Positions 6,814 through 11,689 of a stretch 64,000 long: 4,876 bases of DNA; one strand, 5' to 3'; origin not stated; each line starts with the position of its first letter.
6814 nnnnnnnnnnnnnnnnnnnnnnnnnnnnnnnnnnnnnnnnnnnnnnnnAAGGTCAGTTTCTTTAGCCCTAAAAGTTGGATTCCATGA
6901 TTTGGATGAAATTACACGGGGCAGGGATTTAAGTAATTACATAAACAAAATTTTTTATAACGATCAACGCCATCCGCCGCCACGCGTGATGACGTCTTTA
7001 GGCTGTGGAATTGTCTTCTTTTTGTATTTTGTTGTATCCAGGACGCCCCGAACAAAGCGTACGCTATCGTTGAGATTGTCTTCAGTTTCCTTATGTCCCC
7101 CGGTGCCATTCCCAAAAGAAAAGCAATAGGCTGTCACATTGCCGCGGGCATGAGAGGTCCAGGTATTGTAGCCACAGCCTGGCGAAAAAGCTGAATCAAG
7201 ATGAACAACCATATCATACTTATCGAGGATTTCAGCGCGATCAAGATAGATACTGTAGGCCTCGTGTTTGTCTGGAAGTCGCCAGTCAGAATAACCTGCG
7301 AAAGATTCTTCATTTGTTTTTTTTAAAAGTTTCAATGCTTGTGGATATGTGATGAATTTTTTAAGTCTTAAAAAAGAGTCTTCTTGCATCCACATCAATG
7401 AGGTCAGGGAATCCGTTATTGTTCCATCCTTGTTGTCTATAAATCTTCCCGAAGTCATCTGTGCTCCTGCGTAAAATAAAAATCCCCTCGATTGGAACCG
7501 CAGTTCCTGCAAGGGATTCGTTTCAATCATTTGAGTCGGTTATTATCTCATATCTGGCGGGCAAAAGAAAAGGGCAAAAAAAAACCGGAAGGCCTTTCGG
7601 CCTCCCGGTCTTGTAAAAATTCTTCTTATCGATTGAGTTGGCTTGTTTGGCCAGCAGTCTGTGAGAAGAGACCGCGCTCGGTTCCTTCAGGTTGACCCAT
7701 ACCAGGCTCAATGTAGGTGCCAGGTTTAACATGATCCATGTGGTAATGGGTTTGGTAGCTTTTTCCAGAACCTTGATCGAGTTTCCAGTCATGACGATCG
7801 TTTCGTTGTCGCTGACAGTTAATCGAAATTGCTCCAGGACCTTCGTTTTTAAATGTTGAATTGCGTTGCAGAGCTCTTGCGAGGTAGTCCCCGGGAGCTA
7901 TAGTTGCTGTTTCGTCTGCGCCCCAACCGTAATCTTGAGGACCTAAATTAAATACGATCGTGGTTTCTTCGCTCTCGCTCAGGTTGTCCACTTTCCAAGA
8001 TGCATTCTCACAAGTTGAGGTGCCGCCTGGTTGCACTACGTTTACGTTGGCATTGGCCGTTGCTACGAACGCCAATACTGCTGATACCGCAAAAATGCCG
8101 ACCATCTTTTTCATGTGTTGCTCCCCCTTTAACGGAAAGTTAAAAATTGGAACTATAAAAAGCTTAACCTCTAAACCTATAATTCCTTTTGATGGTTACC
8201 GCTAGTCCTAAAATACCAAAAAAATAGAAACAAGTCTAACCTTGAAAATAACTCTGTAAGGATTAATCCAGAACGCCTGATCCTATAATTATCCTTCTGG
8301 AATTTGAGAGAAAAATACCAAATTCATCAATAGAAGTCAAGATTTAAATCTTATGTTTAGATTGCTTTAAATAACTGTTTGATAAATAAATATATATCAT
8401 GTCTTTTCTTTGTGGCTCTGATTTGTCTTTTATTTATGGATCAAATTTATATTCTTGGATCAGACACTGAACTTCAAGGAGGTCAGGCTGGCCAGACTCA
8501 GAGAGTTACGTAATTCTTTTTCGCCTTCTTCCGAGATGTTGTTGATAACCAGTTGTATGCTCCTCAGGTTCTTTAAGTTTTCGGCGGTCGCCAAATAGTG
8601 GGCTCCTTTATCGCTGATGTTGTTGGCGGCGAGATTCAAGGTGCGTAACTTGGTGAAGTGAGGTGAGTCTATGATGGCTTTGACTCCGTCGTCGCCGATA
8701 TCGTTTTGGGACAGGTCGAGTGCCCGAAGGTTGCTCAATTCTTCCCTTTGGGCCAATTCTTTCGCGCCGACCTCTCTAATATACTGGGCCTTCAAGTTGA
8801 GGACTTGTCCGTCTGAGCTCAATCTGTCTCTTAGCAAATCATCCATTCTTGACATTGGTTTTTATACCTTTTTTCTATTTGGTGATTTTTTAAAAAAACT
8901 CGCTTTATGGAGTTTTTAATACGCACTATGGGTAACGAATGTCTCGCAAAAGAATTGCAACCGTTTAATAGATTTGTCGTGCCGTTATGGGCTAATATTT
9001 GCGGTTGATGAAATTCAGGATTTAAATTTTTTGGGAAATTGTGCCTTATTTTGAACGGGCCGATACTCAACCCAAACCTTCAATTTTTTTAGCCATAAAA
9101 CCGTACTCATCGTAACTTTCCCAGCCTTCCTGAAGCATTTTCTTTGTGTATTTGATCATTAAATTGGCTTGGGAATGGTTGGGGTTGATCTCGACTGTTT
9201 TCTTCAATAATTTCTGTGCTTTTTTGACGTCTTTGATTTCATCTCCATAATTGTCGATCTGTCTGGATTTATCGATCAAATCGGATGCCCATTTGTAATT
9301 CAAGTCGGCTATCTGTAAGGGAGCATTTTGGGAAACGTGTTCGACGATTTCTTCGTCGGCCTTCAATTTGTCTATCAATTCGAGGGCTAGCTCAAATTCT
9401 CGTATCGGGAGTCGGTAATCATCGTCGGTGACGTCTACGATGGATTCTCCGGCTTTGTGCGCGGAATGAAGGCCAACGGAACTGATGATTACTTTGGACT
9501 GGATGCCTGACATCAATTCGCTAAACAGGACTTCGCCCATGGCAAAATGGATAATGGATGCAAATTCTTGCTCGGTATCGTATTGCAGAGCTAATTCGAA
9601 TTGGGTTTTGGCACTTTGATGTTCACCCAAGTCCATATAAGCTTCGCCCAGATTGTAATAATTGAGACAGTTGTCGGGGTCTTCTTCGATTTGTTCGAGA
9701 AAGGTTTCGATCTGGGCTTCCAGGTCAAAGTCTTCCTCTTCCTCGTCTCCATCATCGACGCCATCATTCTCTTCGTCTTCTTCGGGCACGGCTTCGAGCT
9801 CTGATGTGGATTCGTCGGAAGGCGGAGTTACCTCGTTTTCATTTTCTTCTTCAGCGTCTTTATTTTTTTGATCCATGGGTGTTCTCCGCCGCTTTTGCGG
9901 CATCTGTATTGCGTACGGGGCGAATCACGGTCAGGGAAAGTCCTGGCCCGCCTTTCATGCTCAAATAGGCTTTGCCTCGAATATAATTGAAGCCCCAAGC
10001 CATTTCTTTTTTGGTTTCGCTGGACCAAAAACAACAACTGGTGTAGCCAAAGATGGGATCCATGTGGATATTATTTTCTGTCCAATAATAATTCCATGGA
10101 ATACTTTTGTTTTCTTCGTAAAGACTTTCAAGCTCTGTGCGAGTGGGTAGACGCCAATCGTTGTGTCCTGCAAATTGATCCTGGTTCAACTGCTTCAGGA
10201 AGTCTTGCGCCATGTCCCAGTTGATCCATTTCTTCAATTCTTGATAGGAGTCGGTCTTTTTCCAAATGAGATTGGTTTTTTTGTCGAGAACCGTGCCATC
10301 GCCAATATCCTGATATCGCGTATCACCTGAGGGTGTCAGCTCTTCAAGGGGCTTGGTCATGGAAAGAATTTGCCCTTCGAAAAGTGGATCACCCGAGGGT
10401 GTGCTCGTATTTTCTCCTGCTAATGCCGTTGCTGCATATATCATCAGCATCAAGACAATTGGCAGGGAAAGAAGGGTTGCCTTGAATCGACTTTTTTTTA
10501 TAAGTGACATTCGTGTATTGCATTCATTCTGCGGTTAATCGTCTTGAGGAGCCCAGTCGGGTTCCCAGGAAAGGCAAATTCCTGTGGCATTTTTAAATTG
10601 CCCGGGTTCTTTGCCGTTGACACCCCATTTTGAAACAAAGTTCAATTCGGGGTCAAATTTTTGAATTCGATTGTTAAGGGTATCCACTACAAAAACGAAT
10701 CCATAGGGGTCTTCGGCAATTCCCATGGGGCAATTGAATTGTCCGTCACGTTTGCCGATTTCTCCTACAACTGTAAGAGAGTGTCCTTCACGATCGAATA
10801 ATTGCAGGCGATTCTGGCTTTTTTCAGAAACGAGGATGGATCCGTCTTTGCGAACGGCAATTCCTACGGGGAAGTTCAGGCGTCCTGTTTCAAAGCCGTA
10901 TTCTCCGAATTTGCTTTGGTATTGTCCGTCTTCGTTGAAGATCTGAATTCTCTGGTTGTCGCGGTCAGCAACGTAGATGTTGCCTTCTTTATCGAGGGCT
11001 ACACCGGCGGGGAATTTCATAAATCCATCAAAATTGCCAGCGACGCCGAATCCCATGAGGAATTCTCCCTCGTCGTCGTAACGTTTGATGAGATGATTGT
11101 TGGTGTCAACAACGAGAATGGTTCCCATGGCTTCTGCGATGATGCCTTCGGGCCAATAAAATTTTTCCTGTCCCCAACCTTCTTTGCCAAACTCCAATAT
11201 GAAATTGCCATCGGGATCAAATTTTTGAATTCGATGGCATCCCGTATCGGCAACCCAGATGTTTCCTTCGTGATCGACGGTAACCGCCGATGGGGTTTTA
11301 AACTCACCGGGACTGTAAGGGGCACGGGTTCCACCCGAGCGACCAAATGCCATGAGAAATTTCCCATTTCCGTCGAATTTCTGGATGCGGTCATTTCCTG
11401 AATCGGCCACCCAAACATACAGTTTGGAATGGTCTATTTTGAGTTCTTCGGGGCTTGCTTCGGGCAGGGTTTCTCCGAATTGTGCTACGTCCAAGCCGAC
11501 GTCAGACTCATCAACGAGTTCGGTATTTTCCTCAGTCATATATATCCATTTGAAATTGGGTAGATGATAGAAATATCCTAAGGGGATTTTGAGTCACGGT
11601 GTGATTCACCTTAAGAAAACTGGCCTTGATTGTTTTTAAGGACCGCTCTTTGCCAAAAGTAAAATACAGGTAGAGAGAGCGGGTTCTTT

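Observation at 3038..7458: Tandem array of seven leaderless DUF1566/Lcl-C-terminal-domain genes (eight domain copies)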

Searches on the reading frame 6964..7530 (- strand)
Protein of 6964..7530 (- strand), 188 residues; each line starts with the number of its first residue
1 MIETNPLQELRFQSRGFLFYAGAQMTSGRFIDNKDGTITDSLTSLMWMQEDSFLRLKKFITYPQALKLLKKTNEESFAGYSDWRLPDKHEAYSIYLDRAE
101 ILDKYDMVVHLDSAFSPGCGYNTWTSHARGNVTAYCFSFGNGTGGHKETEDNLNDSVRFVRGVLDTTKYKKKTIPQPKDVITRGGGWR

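Call 3: search_protein_families(library=pfam, proteins=[window:6964-7530:-], max_evalue=0.01)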
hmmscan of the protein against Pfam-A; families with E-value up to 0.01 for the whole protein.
window:6964-7530:- (188 aa): 1 family
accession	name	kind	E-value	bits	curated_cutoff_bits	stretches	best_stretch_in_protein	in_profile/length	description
PF07603.17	Lcl_C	-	5.3e-17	62.6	34.9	1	36-161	1-117/117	Lcl C-terminal domain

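Call 78: search_protein_families(library=padloc, proteins=[window:6964-7458:-], max_evalue=0.01)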
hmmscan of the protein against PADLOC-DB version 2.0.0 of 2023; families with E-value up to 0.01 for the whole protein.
window:6964-7458:- (164 aa): 0 families

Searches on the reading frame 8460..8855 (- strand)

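Call 37: search_protein_families(library=pfam, proteins=[window:8460-8855:-], max_evalue=1)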
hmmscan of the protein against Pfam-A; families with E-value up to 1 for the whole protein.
window:8460-8855:- (131 aa): 7 families
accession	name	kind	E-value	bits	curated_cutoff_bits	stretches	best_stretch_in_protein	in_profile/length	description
PF13516.12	LRR_6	-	6.9e-13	48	23.4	2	41-61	3-23/24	Leucine Rich repeat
PF12799.13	LRR_4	-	5.4e-06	26.9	27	2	42-81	2-37/44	Leucine Rich repeats (2 copies)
PF00560.39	LRR_1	-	4e-05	23.4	20.6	0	69-85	1-17/23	Leucine Rich Repeat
PF13855.12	LRR_8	-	0.0008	19.6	27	2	39-80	23-61/61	Leucine rich repeat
PF14580.12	LRR_9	-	0.0073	16.3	30.5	1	40-127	34-118/175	Leucine-rich repeat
PF23598.1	LRR_14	-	0.011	14.9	40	1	68-128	114-173/353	Leucine-rich repeat region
PF19729.6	LRR_FBXL18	-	0.036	13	27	1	53-118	286-352/591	F-box/LRR-repeat protein 18, LRR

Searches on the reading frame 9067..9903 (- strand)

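Call 37: search_protein_families(library=pfam, proteins=[window:9067-9903:-], max_evalue=1)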
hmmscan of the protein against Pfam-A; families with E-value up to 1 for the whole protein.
window:9067-9903:- (278 aa): 13 families
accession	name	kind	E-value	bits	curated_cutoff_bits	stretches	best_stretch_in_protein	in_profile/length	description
PF13181.12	TPR_8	-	8.6e-08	32.2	25.7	1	82-109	4-31/34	Tetratricopeptide repeat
PF07719.23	TPR_2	-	1.2e-07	31.7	27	1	82-109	4-31/34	Tetratricopeptide repeat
PF13431.12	TPR_17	-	1.6e-06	28.3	24.4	1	72-99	6-33/34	Tetratricopeptide repeat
PF14559.12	TPR_19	-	7e-06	26.7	25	1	68-113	13-60/68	Tetratricopeptide repeat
PF00515.34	TPR_1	-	8.9e-06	25.7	27.8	1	82-109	4-31/34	Tetratricopeptide repeat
PF23914.1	TPR_CcmH_CycH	-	0.00072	19.9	42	0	71-113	42-84/158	Cytochrome c-type biogenesis protein H TPR domain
PF13424.12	TPR_12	-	0.0025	18.4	30.1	1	82-109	6-33/77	Tetratricopeptide repeat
PF13174.12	TPR_6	-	0.0054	17.7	26.3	1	82-104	3-25/33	Tetratricopeptide repeat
PF13428.12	TPR_14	-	0.0091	17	23.5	0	82-107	4-29/44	Tetratricopeptide repeat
PF13414.12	TPR_11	-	0.0095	16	26.8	1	72-93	21-42/42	TPR repeat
PF23558.1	TPR_P4H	-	0.022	15.3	27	1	224-259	56-91/91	Prolyl 4-hydroxylase peptide-substrate-binding domain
PF13374.12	TPR_10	-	0.21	12.1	27.5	1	83-107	6-30/42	Tetratricopeptide repeat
PF14853.12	Fis1_TPR_C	-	0.32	11.7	25.3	0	224-257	15-48/53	Fis1 C-terminal tetratricopeptide repeat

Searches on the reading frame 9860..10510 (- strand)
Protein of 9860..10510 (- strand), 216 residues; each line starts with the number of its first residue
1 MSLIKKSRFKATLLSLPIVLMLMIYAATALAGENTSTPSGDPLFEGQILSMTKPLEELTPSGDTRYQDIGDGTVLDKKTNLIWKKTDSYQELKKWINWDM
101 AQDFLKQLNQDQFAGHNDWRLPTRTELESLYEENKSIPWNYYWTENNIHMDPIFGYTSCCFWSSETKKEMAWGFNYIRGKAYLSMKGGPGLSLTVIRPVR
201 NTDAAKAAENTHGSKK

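Call 3: search_protein_families(library=pfam, proteins=[window:9860-10510:-], max_evalue=0.01)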
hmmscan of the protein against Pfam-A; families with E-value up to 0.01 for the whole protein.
window:9860-10510:- (216 aa): 1 family
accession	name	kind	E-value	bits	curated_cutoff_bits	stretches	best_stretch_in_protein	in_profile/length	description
PF07603.17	Lcl_C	-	5.1e-23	82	34.9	1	72-189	1-110/117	Lcl C-terminal domain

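Call 41: search_protein_families(library=ncbifam, proteins=[window:9860-10510:-], max_evalue=0.1)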
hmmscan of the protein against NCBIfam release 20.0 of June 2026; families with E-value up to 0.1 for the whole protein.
window:9860-10510:- (216 aa): 1 family
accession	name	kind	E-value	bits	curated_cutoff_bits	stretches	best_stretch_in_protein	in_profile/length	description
NF047850.1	Lsa25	exception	4.6e-05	23.3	260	0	107-135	121-149/207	surface adhesin Lsa25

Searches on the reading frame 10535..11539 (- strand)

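Call 37: search_protein_families(library=pfam, proteins=[window:10535-11539:-], max_evalue=1)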
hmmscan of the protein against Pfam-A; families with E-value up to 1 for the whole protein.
window:10535-11539:- (334 aa): 19 families
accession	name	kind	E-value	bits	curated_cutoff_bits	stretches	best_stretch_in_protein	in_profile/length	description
PF01436.27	NHL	-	1.5e-37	126.2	20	6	176-201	3-28/28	NHL repeat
PF08450.18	SGL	-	3.6e-14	53.4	26.3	2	36-114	144-217/246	SMP-30/Gluconolactonase/LRE-like region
PF24684.1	Vgb_lyase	-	1.2e-09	37.8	50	2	81-297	13-209/290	Virginiamycin B lyase family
PF13449.12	Phytase-like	-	3.5e-09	37.4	27.6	1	86-117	73-104/284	Esterase-like activity of phytase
PF25021.1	TEN_NHL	-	5.4e-09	35.9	27.1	1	175-205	142-170/357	Teneurin NHL domain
PF17170.10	DUF5128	-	2.2e-08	34.1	22.9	2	185-252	53-121/321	6-bladed beta-propeller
PF06739.17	SBBP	-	1.1e-05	25.7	20.5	1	176-191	14-29/38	Beta-propeller repeat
PF22701.2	Mala_s_1-like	-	1.7e-05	25.1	27.5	2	40-119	101-168/195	Mal s 1 allergenic protein-like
PF02393.21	US22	-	2.6e-05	24.7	35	1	159-196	62-100/124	US22 like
PF06977.17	SdiA-regulated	-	0.0011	18.6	21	1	136-191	181-239/249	SdiA-regulated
PF07494.17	Reg_prop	-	0.0016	18.8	20.4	0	85-98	9-22/24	Two component regulator propeller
PF16288.11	DUF4934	-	0.0059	17.1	27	0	141-207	35-100/102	Domain of unknown function (DUF4934)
PF10282.15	Lactonase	-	0.028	14.1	21.7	1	176-254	245-324/344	Lactonase, 7-bladed beta-propeller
PF03022.22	MRJP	-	0.031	14.1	19.8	0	181-237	192-252/288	Major royal jelly protein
PF18975.6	DUF5711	-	0.037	13.7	26.3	0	185-260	65-133/344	Family of unknown function (DUF5711)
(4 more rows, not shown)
